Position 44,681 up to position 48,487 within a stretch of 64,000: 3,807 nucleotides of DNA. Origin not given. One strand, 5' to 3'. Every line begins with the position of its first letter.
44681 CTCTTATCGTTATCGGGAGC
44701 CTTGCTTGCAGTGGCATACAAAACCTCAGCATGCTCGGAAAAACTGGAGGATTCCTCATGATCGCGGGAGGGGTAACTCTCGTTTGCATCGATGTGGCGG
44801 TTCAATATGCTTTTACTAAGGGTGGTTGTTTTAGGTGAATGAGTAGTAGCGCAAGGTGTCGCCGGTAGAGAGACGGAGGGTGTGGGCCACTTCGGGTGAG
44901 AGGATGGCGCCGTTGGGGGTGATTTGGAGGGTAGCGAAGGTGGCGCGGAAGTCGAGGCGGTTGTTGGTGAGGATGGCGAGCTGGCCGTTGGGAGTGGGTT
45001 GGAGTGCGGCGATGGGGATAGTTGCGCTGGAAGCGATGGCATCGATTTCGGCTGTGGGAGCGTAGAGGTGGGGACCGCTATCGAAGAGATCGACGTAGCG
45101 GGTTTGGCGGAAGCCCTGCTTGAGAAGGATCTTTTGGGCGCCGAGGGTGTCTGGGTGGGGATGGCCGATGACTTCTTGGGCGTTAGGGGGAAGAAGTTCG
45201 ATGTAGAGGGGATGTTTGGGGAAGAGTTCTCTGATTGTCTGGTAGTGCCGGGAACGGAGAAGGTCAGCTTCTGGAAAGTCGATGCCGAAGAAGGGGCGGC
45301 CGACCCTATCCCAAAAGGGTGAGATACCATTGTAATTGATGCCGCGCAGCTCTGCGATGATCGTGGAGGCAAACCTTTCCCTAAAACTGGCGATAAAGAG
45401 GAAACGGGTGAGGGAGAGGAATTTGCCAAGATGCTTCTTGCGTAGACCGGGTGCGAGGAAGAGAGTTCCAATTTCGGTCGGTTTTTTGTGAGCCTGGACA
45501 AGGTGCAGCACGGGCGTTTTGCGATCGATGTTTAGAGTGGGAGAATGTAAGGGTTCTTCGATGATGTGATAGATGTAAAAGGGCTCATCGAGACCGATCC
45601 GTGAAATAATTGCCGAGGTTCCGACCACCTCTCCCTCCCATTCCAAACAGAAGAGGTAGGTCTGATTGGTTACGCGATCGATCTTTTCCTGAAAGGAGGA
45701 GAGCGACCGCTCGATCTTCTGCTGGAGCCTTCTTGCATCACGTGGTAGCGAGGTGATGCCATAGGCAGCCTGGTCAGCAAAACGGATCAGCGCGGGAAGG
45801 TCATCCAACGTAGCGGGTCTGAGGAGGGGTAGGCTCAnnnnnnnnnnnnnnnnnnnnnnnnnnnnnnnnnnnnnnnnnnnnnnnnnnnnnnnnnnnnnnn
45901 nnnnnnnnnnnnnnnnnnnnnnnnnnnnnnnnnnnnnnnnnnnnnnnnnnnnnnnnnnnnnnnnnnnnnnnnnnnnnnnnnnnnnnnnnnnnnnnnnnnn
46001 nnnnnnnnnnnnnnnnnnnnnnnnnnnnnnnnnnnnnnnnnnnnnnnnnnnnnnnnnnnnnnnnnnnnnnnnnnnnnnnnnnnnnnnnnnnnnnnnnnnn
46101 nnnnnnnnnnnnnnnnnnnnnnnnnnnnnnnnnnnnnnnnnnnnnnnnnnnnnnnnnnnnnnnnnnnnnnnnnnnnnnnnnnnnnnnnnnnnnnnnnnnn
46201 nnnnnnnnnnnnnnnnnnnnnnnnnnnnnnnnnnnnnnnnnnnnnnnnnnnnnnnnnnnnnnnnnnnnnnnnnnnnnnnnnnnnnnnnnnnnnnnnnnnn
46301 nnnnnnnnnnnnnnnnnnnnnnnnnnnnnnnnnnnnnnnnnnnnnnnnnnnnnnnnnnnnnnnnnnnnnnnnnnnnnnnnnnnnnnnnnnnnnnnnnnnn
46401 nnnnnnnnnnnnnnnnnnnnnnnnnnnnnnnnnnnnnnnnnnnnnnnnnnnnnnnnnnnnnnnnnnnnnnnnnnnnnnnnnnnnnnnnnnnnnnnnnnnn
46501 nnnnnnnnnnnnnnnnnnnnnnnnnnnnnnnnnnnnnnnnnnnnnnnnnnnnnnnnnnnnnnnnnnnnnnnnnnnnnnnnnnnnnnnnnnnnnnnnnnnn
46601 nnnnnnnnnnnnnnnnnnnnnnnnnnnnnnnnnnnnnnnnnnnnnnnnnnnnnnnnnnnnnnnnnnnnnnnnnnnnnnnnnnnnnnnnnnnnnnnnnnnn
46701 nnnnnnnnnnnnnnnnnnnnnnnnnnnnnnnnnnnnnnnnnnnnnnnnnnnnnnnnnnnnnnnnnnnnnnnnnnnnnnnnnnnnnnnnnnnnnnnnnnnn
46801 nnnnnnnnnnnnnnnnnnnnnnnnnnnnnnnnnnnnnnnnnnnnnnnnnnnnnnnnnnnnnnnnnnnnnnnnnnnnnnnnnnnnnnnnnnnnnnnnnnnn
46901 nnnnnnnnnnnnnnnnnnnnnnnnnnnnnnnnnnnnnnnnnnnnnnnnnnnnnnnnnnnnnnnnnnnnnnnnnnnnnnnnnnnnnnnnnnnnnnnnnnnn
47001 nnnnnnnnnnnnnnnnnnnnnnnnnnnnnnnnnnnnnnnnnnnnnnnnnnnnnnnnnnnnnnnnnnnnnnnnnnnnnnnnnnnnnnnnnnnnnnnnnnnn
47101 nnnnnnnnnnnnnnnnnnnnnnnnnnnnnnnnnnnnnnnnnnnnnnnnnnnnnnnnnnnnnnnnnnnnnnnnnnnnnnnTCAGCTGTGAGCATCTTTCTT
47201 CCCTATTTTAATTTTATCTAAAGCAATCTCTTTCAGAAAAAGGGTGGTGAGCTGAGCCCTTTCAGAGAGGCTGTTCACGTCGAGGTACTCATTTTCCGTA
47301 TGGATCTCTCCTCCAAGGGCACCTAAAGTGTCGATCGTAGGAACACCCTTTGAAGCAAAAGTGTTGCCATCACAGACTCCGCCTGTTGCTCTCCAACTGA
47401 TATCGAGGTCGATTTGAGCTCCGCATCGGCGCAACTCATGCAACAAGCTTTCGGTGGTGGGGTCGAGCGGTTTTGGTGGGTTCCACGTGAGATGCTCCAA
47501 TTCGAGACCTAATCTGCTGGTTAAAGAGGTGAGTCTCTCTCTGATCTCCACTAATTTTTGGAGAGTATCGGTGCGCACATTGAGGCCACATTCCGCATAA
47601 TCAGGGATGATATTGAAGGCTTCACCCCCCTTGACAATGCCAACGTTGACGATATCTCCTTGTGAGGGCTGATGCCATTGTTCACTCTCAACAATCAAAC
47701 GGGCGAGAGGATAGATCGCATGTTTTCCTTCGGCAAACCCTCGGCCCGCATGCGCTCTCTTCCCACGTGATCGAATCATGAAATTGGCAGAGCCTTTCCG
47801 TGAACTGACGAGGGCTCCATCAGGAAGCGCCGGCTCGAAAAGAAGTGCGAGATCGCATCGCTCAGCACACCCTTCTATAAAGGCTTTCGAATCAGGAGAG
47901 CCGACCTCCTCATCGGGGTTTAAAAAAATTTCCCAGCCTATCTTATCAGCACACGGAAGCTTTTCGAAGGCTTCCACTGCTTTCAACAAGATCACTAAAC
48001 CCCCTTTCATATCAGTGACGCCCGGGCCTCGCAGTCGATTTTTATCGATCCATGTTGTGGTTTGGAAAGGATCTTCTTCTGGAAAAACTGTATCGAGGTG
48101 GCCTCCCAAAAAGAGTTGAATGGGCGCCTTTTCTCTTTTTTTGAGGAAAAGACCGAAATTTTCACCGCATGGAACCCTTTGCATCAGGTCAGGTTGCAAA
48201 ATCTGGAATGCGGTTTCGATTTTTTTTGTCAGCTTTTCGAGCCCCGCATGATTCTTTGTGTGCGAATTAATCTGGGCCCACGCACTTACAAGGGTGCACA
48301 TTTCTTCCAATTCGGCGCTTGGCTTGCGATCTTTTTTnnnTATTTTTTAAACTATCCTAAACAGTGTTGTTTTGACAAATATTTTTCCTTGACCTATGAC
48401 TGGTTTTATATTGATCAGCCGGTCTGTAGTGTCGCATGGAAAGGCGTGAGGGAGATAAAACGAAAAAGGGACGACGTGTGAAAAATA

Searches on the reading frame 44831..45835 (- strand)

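Call 12: search_protein_families(library=pfam, proteins=[window:44831-45835:-], max_evalue=0.00001)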
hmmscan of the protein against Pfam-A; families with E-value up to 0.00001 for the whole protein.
window:44831-45835:- (334 aa): 1 family
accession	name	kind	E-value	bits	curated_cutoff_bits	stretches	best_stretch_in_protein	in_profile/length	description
PF04958.18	AstA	-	4.4e-108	361.3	29.4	1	4-330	3-335/337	Arginine N-succinyltransferase beta subunit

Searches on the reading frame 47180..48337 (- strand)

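Call 12: search_protein_families(library=pfam, proteins=[window:47180-48337:-], max_evalue=0.00001)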
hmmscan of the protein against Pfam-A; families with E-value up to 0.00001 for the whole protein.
window:47180-48337:- (385 aa): 2 families
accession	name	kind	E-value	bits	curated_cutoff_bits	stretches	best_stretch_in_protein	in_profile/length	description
PF01546.33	Peptidase_M20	-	6.7e-26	91.9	24.6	1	77-369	2-205/206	Peptidase family M20/M25/M40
PF07687.19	M20_dimer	-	1.1e-14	54.7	21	1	179-274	2-100/107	Peptidase dimerisation domain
